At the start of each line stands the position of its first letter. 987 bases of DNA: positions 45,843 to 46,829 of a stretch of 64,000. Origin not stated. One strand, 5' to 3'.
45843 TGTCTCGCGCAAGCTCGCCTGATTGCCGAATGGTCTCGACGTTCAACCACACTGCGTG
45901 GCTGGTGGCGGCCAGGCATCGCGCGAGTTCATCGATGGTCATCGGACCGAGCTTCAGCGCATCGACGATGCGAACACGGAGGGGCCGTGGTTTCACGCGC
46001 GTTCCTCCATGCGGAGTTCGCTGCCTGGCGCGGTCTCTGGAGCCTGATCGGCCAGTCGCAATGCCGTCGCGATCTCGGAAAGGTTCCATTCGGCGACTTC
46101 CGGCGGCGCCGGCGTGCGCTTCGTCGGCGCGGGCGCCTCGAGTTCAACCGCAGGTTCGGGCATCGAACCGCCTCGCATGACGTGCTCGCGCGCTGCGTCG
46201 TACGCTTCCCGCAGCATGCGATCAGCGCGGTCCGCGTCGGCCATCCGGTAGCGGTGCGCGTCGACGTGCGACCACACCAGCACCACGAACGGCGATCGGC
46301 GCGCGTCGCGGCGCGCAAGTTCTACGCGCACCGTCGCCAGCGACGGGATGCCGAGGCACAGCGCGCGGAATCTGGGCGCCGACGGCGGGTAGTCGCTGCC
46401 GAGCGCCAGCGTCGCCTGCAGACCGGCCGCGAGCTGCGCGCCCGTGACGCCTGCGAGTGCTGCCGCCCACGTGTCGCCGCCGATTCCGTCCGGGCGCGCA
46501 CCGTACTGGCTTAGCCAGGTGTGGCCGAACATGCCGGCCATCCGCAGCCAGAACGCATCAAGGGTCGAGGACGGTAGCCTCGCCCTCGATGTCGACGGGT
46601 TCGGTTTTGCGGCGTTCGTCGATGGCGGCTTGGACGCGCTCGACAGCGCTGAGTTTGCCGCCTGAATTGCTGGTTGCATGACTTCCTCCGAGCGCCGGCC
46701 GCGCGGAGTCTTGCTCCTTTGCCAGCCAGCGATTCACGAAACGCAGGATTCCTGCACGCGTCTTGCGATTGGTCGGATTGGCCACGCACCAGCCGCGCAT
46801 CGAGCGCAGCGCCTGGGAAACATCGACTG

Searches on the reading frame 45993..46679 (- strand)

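Call 50: search_protein_families(library=phrogs, proteins=[window:45993-46679:-], max_evalue=0.001)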
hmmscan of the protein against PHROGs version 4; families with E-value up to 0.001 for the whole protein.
window:45993-46679:- (228 aa): 2 families
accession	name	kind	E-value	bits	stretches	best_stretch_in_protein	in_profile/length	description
phrog_1524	-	unknown function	1.5e-13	52.2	1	36-215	5-200/252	-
phrog_109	-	DNA, RNA and nucleotide metabolism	2e-12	48.5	1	37-192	35-211/236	P-like helicase loader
